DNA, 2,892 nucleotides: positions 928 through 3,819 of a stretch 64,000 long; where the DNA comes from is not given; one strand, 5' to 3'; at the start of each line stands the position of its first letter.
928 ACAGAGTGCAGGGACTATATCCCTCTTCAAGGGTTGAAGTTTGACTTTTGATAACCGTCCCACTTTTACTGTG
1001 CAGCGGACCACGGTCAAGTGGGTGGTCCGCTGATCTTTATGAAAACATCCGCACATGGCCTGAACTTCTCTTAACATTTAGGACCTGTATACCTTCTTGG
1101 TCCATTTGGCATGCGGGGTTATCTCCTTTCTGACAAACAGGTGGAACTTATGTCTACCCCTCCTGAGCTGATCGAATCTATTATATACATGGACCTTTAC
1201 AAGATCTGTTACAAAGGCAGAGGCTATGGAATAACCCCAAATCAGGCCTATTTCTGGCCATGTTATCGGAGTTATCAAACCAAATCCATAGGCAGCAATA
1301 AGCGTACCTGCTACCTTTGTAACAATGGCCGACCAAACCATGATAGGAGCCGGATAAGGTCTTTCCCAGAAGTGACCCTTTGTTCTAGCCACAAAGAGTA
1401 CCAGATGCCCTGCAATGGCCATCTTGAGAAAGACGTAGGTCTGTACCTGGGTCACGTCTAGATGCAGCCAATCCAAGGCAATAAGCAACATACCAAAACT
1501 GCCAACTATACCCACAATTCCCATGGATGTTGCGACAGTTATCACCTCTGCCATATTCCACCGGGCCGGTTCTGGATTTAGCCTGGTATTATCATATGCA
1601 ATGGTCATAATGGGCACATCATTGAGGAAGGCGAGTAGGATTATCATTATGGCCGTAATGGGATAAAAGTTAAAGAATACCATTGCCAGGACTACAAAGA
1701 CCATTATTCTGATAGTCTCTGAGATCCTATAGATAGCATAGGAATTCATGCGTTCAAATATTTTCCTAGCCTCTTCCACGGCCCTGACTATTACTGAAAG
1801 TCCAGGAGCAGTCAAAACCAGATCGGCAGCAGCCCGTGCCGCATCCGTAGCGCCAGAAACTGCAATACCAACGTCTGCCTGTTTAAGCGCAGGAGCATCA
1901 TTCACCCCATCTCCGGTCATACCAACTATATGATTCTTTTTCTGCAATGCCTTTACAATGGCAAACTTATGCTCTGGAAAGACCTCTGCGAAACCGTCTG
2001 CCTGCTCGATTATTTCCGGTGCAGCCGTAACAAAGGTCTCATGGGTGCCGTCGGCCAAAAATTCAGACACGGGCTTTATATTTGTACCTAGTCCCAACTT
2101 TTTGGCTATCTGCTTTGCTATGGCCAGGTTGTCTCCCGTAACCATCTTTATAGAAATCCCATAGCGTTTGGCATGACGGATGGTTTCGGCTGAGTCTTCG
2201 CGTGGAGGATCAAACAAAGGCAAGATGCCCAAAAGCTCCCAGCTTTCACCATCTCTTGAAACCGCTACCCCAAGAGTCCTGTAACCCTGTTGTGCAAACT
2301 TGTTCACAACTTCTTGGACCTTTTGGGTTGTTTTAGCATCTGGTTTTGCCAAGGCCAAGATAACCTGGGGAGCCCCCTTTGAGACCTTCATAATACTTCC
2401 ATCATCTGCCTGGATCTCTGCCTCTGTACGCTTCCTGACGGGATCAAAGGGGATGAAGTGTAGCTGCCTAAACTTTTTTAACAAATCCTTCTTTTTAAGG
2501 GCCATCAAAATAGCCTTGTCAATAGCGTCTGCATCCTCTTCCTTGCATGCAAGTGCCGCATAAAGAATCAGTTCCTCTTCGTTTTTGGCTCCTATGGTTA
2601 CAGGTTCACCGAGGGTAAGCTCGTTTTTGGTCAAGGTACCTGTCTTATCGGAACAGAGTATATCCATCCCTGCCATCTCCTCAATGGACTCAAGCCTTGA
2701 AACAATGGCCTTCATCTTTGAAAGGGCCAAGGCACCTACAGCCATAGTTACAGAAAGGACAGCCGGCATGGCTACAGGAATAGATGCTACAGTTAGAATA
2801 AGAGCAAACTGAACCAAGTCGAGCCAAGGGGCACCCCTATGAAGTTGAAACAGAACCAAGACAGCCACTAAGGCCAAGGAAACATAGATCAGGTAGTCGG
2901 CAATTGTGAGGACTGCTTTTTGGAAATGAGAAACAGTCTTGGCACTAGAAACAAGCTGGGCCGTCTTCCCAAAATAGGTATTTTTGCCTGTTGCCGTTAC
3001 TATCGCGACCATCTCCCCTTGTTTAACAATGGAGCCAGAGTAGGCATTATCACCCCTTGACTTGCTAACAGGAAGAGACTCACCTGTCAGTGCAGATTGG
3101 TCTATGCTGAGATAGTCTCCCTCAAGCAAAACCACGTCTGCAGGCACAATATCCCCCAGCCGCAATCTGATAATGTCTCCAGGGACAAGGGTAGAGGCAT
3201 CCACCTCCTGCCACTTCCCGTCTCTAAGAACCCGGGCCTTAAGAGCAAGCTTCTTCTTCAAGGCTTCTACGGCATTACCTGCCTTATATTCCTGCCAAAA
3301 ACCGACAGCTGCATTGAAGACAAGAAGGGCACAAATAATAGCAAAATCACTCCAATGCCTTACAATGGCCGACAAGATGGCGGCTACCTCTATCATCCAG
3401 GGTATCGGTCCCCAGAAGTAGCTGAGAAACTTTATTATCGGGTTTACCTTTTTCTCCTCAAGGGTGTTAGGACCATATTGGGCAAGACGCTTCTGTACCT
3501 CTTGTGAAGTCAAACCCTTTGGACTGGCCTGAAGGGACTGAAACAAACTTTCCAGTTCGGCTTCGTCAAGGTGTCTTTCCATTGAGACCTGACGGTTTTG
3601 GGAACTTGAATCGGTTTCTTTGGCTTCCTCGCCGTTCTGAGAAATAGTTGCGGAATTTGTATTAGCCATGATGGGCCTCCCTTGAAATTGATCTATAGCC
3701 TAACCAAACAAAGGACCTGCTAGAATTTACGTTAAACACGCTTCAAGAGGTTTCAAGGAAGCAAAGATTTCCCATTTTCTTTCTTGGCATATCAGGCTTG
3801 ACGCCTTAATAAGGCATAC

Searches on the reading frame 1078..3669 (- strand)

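Call 29: search_protein_families(library=ncbifam, proteins=[window:1078-3669:-], max_evalue=1e-10)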
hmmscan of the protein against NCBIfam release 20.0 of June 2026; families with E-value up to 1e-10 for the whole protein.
window:1078-3669:- (863 aa): 19 families
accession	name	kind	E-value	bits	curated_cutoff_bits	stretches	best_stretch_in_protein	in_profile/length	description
TIGR01647.1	ATPase-IIIA_H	equivalog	0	1047.2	615.5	1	52-794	1-755/755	plasma-membrane proton-efflux P-type ATPase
TIGR01524.1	ATPase-IIIB_Mg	equivalog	4.8e-115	385.3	610.75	1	30-762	11-791/867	magnesium-translocating P-type ATPase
TIGR01522.1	ATPase-IIA2_Ca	equivalog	2.6e-114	382.8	798.3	1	40-686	10-695/854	calcium-transporting P-type ATPase, PMR1-type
NF011702.0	PRK15122.1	subfamily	6.1e-107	358.7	975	2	210-783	248-852/907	magnesium-translocating P-type ATPase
TIGR01494.1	ATPase_P-type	subfamily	6e-101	338.2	62.3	3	112-368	2-244/478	HAD-IC family P-type ATPase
TIGR01116.1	ATPase-IIA1_Ca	equivalog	7.6e-87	292.2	703.4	2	96-381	16-311/799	calcium-translocating P-type ATPase, SERCA-type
TIGR01525.1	ATPase-IB_hvy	subfamily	3e-85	287.2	346.25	2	92-528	4-427/560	heavy metal translocating P-type ATPase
TIGR01523.1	ATPase-IID_K-Na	equivalog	4e-77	259.7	645.05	3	37-240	12-230/997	potassium/sodium efflux P-type ATPase, fungal-type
TIGR01517.1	ATPase-IIB_Ca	equivalog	1.2e-75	255.3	507.05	1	14-677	19-725/882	calcium-translocating P-type ATPase, PMCA-type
TIGR01106.1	ATPase-IIC_X-K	subfamily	4.9e-66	223.3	946.1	2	17-353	2-362/997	Na,H/K antiporter P-type ATPase subunit alpha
TIGR01657.1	P-ATPase-V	hypoth_equivalog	4.9e-61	206.5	618.25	3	16-204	104-291/1055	ATP13A2 family polyamine export P-type ATPase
TIGR01511.1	ATPase-IB1_Cu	subfamily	4.2e-59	200.8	397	2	103-464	40-387/542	copper-translocating P-type ATPase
TIGR01512.1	ATPase-IB2_Cd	subfamily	1.7e-57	195.3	313.5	2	92-355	4-254/494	cadmium family heavy metal-translocating P-type ATPase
TIGR01497.1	kdpB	equivalog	7.5e-50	169.7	527.9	2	126-544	90-495/675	potassium-transporting ATPase subunit KdpB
NF008262.1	PRK11033.1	equivalog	1.1e-45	156.4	1005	2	91-527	180-598/731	zinc/cadmium/mercury/lead-transporting ATPase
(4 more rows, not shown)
